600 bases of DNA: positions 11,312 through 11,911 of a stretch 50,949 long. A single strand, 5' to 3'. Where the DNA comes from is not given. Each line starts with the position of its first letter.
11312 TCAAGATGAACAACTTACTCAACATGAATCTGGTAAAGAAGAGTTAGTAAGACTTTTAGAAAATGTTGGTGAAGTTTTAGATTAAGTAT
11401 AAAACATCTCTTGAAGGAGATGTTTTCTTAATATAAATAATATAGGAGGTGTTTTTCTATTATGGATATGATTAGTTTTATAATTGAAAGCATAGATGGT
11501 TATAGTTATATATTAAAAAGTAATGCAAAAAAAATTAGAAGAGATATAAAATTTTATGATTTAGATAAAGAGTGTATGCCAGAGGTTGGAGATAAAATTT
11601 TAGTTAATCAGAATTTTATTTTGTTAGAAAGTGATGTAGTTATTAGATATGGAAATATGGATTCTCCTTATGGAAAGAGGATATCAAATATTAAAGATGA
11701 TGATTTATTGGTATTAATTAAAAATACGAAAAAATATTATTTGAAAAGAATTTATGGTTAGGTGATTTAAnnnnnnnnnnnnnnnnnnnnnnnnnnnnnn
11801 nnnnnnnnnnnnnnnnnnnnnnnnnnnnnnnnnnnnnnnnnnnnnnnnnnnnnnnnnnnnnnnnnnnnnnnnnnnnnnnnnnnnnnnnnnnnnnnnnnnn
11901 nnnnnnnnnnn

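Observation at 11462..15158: Mirror-ordered duplicated two-gene module: small ~95-aa protein + cytoplasmic LRR protein with an unrecognised N-domain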

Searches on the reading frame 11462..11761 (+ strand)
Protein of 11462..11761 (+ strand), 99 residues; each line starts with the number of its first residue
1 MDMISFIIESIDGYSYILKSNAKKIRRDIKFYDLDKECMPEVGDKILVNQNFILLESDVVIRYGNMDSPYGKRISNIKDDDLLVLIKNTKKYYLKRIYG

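Call 5: search_protein_families(library=pfam, proteins=[window:11462-11758:+], max_evalue=1)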
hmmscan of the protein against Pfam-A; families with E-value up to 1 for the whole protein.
window:11462-11758:+ (99 aa): 0 families

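Call 6: search_protein_families(library=ncbifam, proteins=[window:11462-11758:+], max_evalue=1)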
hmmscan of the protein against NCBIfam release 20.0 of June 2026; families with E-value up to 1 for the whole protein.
window:11462-11758:+ (99 aa): 0 families

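Call 7: search_protein_families(library=padloc, proteins=[window:11462-11758:+], max_evalue=1)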
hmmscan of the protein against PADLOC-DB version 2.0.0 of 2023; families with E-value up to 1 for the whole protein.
window:11462-11758:+ (99 aa): 0 families

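Call 8: search_protein_families(library=phrogs, proteins=[window:11462-11758:+], max_evalue=1)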
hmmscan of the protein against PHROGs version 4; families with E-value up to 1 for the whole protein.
window:11462-11758:+ (99 aa): 1 family
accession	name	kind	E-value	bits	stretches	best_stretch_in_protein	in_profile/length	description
phrog_2343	-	head and packaging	0.16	12.8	1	55-95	22-62/106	terminase small subunit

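Call 11: find_homologous_proteins(query=window:11462-11758:+)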
Query window:11462-11758:+ (99 aa): 2 proteins with E <= 0.001 among 3 candidates.
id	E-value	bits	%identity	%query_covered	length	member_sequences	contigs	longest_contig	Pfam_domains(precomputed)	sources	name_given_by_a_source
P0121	1.6e-56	206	100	100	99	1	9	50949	-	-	-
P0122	2.2e-40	155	72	100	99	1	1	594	-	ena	-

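Call 31: find_homologous_proteins(query=A3)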
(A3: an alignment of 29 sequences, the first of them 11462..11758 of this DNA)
Query A3 (29 sequences) (99 aa, profile of the alignment): 62 proteins with E <= 0.001 among 488 candidates.
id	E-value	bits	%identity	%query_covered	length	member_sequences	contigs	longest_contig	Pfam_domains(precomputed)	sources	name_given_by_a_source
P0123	3.0e-25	107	36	90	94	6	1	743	-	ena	-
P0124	6.6e-24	102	31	98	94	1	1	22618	-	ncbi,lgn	-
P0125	6.1e-22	96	30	97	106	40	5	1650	-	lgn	-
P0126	6.0e-21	93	28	86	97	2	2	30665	-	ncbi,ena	-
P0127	1.3e-20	92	32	98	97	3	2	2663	-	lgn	-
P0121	4.8e-20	90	100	100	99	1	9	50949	-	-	-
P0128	5.0e-20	90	33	97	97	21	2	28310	-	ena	-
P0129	6.2e-20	90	31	86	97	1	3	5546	-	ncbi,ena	-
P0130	6.6e-20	89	29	93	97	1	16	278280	-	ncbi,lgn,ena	-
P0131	1.0e-19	89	34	100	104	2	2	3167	-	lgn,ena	-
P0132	1.2e-19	89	30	94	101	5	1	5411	-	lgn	-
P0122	2.3e-18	84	72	100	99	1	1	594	-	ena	-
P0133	2.8e-18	84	20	86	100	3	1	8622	-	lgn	-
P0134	2.9e-18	84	30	94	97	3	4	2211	-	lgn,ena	-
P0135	3.3e-18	84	36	98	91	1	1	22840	-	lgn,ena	-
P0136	3.4e-18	84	31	98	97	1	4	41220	-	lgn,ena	-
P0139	1.4e-17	82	29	72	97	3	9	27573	-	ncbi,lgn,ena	-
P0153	1.1e-15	76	29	94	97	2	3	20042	-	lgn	-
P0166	6.0e-14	70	26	98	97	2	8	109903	-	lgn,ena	-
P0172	4.1e-13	68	32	94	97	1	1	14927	-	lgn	-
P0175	4.3e-12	64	29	94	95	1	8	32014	-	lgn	-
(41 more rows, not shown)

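Call 35: search_solved_structures(query=A4, max_evalue=10, show_alignments=1)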
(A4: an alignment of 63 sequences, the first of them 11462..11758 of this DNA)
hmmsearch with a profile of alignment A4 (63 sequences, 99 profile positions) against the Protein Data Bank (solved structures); distinct sequences matched with E-value up to 10: 1.
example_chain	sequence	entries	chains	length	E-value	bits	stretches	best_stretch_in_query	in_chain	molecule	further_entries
2qu8_A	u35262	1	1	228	0.16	15.7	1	5-93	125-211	Putative nucleolar GTP-binding protein 1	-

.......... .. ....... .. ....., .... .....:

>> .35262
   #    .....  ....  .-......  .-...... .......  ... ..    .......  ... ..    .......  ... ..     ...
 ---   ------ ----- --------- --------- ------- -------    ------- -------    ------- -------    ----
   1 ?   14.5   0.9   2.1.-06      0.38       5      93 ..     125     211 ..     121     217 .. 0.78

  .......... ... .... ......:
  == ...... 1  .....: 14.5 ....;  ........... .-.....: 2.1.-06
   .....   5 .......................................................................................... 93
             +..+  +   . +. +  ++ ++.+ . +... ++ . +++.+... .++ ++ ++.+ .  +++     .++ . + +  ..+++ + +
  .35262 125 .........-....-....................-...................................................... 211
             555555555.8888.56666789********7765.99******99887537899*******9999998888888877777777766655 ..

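Call 45: predict_structure(alignment_id=A4)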
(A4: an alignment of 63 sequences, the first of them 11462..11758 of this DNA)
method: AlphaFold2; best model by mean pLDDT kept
length: 99 residues; sequences in the alignment: 63
mean_pLDDT: 86.6   pTM: 0.79
mean pLDDT of the five models: 86.6, 86.6, 85.0, 83.7, 82.6
residues with pLDDT >= 90: 49; 70-90: 40; 50-70: 10; < 50: 0
segments of 3 or more residues with pLDDT < 50: none
pLDDT, mean of each block of 10 residues (from residue 1): 89 96 92 87 94 85 81 65 91 86
secondary structure, 60 per line:
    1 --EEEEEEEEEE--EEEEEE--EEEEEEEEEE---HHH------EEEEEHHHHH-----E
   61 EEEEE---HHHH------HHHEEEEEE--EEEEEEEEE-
elements in order: E3-12 E15-20 E23-32 E45-49 H50-54 E60-65 H69-72 E82-87 E90-98

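Call 48: fold_search(model_id=the predicted structure, library=pdb)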
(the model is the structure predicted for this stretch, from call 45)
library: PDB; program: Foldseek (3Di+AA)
matches with E <= 10: 1197; with E <= 0.001: 0
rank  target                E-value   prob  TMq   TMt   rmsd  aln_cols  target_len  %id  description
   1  7ljf_D                9.0e-03  0.93  0.38  0.32  14.4       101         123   11  Cryo-EM structure of the Mpa hexamer in the presence of ATP and the Pup-FabD substrate (released 2021-05-05)
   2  3fp9_L                1.7e-02  0.82  0.36  0.28  14.3       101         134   10  Crystal structure of Intern Domain of proteasome-associated ATPase, Mycobacterium tuberculosis (released 2009-10-27)
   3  3fp9_G                1.8e-02  0.87  0.36  0.27  14.1       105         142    8  Crystal structure of Intern Domain of proteasome-associated ATPase, Mycobacterium tuberculosis (released 2009-10-27)
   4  5kwa_A                1.9e-02  0.84  0.36  0.10  14.2       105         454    8  complete structure of the Mycobacterium tuberculosis proteasomal ATPase Mpa (released 2017-06-07)
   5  7pxc_C                2.5e-02  0.85  0.38  0.09  14.3       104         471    8  Substrate-engaged mycobacterial Proteasome-associated ATPase in complex with open-gate 20S CP - composite map (state A (released 2022-01-19)
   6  5kzf_I                2.5e-02  0.85  0.37  0.09  14.2       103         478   10  Crystal structure of near full-length hexameric Mycobacterium tuberculosis proteasomal ATPase Mpa in apo form (released 2017-05-17)
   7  5kzf_H                2.8e-02  0.82  0.37  0.09  14.3       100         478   11  Crystal structure of near full-length hexameric Mycobacterium tuberculosis proteasomal ATPase Mpa in apo form (released 2017-05-17)
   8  3fp9_D                2.8e-02  0.80  0.36  0.27  14.1       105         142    8  Crystal structure of Intern Domain of proteasome-associated ATPase, Mycobacterium tuberculosis (released 2009-10-27)
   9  3fp9_E                2.9e-02  0.77  0.35  0.28  13.3       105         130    8  Crystal structure of Intern Domain of proteasome-associated ATPase, Mycobacterium tuberculosis (released 2009-10-27)
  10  3fp9_A                3.1e-02  0.75  0.36  0.25  14.3       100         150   11  Crystal structure of Intern Domain of proteasome-associated ATPase, Mycobacterium tuberculosis (released 2009-10-27)
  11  3h43_K                3.3e-02  0.99  0.36  0.44   2.9        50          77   12  N-terminal domain of the proteasome-activating nucleotidase of Methanocaldococcus jannaschii (released 2009-06-09)
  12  5vzj_H                3.5e-02  0.60  0.34  0.13  12.7       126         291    9  STRUCTURE OF A TWELVE COMPONENT MPP6-NUCLEAR RNA EXOSOME COMPLEX BOUND TO RNA (released 2017-08-02)
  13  7w3i_B                3.7e-02  0.97  0.38  0.11   8.8        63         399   22  Structure of USP14-bound human 26S proteasome in substrate-inhibited state SB_USP14 (released 2022-05-18)
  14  7px9_C                3.7e-02  0.80  0.38  0.09  14.3       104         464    8  Substrate-engaged mycobacterial Proteasome-associated ATPase - focused 3D refinement (state A) (released 2022-01-19)
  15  7px9_D                3.7e-02  0.77  0.38  0.10  14.2       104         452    8  Substrate-engaged mycobacterial Proteasome-associated ATPase - focused 3D refinement (state A) (released 2022-01-19)
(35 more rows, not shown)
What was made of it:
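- On OB-fold proteins (considered for A): The best Foldseek E-value is 0.009, TM is about 0.38, and local 50-residue alignments have rmsd ~3 A (call 48).
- Tried and rejected: Ubiquitin-like reading of A. Rejected on fold (calls 45, 48).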

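Call 52: search_protein_families(library=pfam, alignment_id=A4, max_evalue=1)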
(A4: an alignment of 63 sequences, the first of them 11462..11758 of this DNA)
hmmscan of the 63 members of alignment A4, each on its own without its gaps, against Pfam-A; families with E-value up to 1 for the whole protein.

A. member 1, window:11462-11758:+ (99 aa): 0 families

B. families by the number of members that match (of 63 scanned): 15 families
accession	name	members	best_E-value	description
PF15150.11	PMAIP1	2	0.13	Phorbol-12-myristate-13-acetate-induced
PF22625.2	ECR1_N_2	1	0.0058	Exosome RNA binding protein RRP4 N-terminal domain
PF05913.16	MupG_C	1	0.014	6-phospho-N-acetylmuramidase, C-terminal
PF20124.4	DUF6514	1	0.027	Family of unknown function (DUF6514)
PF22154.2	SelB_WH2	1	0.065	Elongation factor SelB, second winged-helix domain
PF08007.18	JmjC_2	1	0.075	JmjC domain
PF21440.4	aSelB_III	1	0.088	Archaeal selenocysteine-specific elongation factor, domain III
PF02527.21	GidB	1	0.092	rRNA small subunit methyltransferase G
PF21523.3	ParM_N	1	0.1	Plasmid segregation protein ParM, C-terminal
PF24737.1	DUF7688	1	0.1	Domain of unknown function (DUF7688)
PF20739.2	TraK_2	1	0.12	Potential transfer protein TraK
PF07076.17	DUF1344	1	0.13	Protein of unknown function (DUF1344)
PF03152.21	UFD1_N1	1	0.16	Ubiquitin fusion degradation protein UFD1, N-terminal subdomain 1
PF13833.12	EF-hand_8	1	0.18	EF-hand domain pair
PF13114.12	RecO_N_2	1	0.19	RecO N terminal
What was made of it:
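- Closest known: OB-fold substrate-entry domains of proteasomal ATPases. Different: There is no sequence similarity (calls 35, 52).
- There are no toxin, antitoxin or immunity family hits (calls 5-8, 52).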

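Call 67: find_encoding_contigs(protein=window:11462-11761:+, flank=3000, max_places=4)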
Protein window:11462-11761:+ (99 aa): 12 contigs read that carry it; 4 places shown.
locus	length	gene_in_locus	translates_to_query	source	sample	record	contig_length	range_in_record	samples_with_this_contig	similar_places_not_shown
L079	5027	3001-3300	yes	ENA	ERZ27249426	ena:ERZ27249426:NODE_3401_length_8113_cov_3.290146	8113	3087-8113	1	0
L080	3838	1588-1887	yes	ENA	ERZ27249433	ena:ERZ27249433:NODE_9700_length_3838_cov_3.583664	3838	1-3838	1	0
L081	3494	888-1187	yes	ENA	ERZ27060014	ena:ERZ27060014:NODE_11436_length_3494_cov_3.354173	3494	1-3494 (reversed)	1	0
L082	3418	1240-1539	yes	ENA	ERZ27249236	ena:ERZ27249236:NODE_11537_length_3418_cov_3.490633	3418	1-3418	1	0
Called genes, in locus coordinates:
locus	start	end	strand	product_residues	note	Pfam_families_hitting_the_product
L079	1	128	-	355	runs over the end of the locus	PF02016:Peptidase_S66, PF17676:Peptidase_S66C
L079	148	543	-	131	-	PF11969:DcpS_C, PF01230:HIT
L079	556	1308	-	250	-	-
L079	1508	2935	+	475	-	-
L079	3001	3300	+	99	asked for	-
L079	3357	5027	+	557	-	?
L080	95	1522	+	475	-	-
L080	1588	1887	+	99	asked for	-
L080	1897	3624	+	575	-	PF13306:LRR_5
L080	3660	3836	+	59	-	?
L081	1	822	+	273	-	?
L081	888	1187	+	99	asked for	-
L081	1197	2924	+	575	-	PF13306:LRR_5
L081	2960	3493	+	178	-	?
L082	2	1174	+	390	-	?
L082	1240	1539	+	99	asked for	-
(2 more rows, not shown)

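Call 92: find_encoding_contigs(protein=P0130, flank=4000, max_places=3)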
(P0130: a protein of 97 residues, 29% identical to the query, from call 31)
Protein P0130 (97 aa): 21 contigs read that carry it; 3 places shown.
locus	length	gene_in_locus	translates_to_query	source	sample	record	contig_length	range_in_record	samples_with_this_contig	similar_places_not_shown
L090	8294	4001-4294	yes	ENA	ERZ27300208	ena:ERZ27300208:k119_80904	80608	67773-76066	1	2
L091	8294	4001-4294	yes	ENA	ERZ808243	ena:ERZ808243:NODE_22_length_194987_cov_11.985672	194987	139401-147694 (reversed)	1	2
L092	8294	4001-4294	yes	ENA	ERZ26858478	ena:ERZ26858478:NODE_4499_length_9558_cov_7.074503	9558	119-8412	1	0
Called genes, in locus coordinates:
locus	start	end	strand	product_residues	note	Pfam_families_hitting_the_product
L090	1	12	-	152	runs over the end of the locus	-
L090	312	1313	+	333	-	PF00579:tRNA-synt_1b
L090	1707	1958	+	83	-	-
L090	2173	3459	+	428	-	PF02403:Seryl_tRNA_N, PF00587:tRNA-synt_2b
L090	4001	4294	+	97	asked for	-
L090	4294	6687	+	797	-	-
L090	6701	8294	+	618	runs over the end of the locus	-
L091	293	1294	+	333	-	PF00579:tRNA-synt_1b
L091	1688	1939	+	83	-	-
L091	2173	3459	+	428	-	PF02403:Seryl_tRNA_N, PF00587:tRNA-synt_2b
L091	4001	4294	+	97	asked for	-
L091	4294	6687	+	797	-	-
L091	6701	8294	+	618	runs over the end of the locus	-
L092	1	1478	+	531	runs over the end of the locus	?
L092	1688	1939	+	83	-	-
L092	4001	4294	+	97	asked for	-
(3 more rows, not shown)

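Call 93: find_encoding_contigs(protein=P0166, flank=4000, max_places=3)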
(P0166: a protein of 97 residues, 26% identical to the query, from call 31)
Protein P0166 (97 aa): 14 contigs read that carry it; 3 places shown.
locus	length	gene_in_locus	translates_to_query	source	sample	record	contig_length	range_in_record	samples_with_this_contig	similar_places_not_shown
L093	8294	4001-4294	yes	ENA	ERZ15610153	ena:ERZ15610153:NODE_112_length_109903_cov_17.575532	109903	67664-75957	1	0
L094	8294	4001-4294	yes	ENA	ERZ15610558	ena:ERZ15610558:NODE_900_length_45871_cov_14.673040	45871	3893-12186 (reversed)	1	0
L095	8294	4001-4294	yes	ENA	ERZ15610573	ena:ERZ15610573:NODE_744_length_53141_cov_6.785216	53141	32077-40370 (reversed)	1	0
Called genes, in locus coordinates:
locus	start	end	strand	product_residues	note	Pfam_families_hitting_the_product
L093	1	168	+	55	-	-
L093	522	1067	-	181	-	-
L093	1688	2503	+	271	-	-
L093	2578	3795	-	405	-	PF23750:RsgI_M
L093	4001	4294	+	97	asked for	-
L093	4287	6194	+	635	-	PF13306:LRR_5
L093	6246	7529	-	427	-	PF02403:Seryl_tRNA_N, PF00587:tRNA-synt_2b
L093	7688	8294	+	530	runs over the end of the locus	PF02690:Na_Pi_cotrans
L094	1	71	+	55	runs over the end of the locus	-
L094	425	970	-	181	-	-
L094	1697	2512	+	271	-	-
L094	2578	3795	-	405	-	PF23750:RsgI_M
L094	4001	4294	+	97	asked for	-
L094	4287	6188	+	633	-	PF13306:LRR_5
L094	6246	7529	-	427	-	PF02403:Seryl_tRNA_N, PF00587:tRNA-synt_2b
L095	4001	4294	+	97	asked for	-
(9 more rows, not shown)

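Call 94: find_encoding_contigs(protein=P0136, flank=4000, max_places=3)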
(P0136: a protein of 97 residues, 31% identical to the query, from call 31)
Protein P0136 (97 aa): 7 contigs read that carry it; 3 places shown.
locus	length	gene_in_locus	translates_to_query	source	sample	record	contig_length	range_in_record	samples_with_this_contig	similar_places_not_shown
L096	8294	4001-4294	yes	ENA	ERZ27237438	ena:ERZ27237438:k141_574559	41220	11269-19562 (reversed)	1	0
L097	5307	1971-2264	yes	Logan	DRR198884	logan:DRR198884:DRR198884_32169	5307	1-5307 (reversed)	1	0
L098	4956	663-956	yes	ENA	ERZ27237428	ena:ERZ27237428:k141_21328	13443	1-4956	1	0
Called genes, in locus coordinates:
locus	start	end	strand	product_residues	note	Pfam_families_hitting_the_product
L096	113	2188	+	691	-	PF01751:Toprim, PF01131:Topoisom_bac, PF01396:Zn_ribbon_Top1, PF13408:Zn_ribbon_recom (faint), PF01396:Zn_ribbon_Top1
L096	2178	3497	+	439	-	PF01134:GIDA, PF07992:Pyr_redox_2 (weak)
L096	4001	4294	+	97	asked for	-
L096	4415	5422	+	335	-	PF13306:LRR_5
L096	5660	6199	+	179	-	PF00227:Proteasome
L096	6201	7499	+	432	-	PF00004:AAA (faint), PF07728:AAA_5 (weak), PF13401:AAA_22 (faint), PF07724:AAA_2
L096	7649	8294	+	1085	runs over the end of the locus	PF17291:M60-like_N, PF13402:Peptidase_M60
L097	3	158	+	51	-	?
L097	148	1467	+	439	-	PF01134:GIDA, PF07992:Pyr_redox_2 (weak)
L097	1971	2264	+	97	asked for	-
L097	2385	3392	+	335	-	PF13306:LRR_5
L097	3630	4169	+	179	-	PF00227:Proteasome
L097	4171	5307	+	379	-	?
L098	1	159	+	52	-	?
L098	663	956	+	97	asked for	-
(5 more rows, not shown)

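Call 95: find_encoding_contigs(protein=P0175, flank=4000, max_places=3)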
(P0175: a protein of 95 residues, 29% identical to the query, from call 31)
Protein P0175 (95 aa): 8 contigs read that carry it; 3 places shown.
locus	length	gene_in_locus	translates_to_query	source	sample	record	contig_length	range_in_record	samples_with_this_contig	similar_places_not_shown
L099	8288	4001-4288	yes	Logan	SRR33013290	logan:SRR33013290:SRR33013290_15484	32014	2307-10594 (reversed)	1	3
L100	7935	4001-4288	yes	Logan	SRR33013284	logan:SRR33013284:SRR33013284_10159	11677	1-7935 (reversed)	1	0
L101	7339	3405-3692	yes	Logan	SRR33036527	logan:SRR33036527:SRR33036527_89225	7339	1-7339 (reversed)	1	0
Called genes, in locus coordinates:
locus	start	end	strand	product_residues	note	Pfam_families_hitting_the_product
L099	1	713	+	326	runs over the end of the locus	PF10555:MraY_sig1 (weak), PF00953:Glycos_transf_4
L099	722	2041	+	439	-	PF21799:MurD-like_N (weak), PF08245:Mur_ligase_M, PF02875:Mur_ligase_C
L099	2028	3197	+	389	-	PF01098:FTSW_RODA_SPOVE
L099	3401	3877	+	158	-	PF00293:NUDIX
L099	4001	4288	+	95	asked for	-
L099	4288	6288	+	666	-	PF13306:LRR_5 (faint)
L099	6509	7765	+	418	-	PF00275:EPSP_synthase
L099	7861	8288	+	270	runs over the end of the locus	PF08478:POTRA_1 (weak)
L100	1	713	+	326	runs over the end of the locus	PF10555:MraY_sig1 (weak), PF00953:Glycos_transf_4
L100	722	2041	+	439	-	PF21799:MurD-like_N (weak), PF08245:Mur_ligase_M, PF02875:Mur_ligase_C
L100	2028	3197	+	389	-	PF01098:FTSW_RODA_SPOVE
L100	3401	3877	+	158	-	PF00293:NUDIX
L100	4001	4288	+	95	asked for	-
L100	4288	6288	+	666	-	PF13306:LRR_5 (faint)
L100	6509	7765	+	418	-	PF00275:EPSP_synthase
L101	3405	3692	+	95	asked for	-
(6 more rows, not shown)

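Call 97: find_encoding_contigs(protein=P0128, flank=3500, max_places=2)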
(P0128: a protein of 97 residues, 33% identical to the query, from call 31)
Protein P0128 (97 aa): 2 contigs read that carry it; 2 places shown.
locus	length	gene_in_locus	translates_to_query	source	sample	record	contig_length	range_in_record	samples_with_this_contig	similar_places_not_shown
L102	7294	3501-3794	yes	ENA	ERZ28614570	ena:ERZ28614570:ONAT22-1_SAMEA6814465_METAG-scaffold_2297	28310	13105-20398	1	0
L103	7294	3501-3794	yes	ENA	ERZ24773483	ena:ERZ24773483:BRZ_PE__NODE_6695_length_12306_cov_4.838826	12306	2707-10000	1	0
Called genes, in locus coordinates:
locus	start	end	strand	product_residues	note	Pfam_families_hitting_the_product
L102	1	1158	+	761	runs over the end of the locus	PF00912:Transgly, PF00905:Transpeptidase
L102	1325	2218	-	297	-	-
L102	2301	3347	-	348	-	PF00154:RecA_N, PF06745:ATPase (weak), PF08423:Rad51, PF21096:RecA_C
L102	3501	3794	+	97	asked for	-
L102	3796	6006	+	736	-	PF13306:LRR_5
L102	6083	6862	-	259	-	PF01066:CDP-OH_P_transf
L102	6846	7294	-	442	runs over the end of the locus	PF00919:UPF0004, PF04055:Radical_SAM, PF18693:TRAM_2 (weak)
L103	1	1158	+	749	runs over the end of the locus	PF00912:Transgly, PF00905:Transpeptidase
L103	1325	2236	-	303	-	-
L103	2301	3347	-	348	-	PF00154:RecA_N, PF06745:ATPase (weak), PF08423:Rad51, PF21096:RecA_C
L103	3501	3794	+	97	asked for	-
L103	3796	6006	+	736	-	PF13306:LRR_5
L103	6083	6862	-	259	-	PF01066:CDP-OH_P_transf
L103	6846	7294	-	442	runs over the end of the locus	PF00919:UPF0004, PF04055:Radical_SAM, PF18693:TRAM_2 (weak)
